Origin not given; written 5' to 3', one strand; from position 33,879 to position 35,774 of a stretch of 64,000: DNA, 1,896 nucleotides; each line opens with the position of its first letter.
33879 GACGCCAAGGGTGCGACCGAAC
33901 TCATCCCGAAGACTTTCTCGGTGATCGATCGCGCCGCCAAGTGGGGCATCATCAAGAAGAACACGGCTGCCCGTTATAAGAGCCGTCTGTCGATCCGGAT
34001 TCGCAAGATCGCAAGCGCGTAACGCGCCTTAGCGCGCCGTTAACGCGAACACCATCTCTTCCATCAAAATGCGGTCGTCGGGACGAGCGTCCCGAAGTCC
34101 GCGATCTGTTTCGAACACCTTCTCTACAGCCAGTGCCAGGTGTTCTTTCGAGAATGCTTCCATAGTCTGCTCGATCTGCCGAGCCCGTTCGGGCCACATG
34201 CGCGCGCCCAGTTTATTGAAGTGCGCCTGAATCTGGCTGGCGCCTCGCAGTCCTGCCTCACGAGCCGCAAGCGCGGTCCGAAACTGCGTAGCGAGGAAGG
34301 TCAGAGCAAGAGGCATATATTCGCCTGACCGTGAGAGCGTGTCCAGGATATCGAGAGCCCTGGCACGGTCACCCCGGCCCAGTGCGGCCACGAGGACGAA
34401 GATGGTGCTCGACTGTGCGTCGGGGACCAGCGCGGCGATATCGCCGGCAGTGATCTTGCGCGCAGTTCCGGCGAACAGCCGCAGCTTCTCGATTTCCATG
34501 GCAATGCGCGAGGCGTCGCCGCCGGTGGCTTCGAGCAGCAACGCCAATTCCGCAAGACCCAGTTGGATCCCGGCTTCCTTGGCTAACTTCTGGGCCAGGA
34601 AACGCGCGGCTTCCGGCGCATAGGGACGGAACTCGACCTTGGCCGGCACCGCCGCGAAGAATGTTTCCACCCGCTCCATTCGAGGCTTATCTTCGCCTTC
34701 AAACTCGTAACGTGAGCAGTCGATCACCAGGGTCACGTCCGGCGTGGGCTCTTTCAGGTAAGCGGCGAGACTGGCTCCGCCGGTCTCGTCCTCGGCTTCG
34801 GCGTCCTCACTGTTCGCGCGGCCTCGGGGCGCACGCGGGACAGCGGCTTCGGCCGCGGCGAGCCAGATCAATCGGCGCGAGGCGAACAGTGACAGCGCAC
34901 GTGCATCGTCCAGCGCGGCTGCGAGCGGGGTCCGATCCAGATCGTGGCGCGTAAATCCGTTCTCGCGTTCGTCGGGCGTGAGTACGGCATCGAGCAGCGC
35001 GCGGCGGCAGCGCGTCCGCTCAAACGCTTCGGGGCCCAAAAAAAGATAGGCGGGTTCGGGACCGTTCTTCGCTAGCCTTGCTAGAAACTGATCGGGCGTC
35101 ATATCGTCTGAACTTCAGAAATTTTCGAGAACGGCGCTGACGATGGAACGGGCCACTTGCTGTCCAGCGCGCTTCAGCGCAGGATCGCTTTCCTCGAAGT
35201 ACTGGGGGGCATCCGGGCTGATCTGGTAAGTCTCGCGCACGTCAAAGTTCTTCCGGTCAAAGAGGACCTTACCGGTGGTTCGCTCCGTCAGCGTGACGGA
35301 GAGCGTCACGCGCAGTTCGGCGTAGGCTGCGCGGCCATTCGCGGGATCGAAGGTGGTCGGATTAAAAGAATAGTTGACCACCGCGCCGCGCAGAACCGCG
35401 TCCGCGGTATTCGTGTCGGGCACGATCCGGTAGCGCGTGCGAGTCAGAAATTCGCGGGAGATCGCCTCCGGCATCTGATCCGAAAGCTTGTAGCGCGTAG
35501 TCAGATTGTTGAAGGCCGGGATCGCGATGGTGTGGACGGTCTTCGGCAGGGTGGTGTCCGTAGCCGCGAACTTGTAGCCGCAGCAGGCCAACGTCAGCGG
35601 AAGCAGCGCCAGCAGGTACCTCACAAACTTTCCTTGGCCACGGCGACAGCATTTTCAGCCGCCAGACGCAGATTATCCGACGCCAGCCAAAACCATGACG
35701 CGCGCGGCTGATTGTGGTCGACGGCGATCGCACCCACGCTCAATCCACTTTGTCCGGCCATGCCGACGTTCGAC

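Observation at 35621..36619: Asd-fold protein missing catalytic Cys and NAD(P) loop, co-oriented with pssA-psd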

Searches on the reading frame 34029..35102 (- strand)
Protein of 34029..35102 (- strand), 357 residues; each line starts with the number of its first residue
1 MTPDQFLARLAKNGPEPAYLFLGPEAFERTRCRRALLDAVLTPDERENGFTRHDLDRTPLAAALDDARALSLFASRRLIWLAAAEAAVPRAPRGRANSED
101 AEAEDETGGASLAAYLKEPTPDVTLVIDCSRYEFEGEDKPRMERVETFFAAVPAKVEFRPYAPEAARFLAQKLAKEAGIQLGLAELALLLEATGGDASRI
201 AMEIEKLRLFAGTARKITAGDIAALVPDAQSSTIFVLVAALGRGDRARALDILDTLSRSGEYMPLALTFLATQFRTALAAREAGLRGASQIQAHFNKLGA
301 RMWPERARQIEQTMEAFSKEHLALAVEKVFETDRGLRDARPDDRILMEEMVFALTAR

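Call 3: search_protein_families(library=pfam, proteins=[window:34029-35102:-], max_evalue=0.01)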
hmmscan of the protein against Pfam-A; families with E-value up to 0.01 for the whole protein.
window:34029-35102:- (357 aa): 2 families
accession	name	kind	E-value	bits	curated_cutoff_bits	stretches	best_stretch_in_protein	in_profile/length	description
PF21694.2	DNA_pol3_delta_C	-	7.4e-10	39.3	27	1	232-352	2-119/121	DNA polymerase III delta subunit, C-terminal domain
PF06144.19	DNA_pol3_delta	-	1.1e-06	29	21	1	19-130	1-101/124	DNA polymerase III, delta subunit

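Call 4: search_protein_families(library=ncbifam, proteins=[window:34029-35102:-], max_evalue=0.01)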
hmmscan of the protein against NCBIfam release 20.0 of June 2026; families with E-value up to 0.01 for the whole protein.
window:34029-35102:- (357 aa): 3 families
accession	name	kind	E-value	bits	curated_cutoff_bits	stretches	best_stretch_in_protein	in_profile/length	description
TIGR01128.2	holA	equivalog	5.2e-50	170.6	80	1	19-353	2-315/316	DNA polymerase III subunit delta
NF006302.0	PRK08487.1-5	equivalog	0.00054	19.7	296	1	158-239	130-207/323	DNA polymerase III subunit delta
NF004570.0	PRK05907.1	equivalog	0.0028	16.9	480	1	113-280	95-260/316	hypothetical protein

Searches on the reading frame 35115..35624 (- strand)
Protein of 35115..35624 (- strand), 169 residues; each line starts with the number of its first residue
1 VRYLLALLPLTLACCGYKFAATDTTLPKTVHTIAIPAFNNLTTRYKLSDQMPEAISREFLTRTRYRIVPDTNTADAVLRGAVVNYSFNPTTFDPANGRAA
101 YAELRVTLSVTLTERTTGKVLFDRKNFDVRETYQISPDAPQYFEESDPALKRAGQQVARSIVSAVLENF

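Call 3: search_protein_families(library=pfam, proteins=[window:35115-35624:-], max_evalue=0.01)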
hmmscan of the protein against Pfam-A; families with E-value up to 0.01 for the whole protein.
window:35115-35624:- (169 aa): 1 family
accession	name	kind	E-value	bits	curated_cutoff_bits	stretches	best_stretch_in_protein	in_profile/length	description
PF04390.17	LptE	-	3.1e-14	54.1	23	1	31-164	2-117/118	Lipopolysaccharide-assembly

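Call 4: search_protein_families(library=ncbifam, proteins=[window:35115-35624:-], max_evalue=0.01)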
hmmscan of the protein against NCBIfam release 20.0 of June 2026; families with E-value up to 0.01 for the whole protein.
window:35115-35624:- (169 aa): 0 families
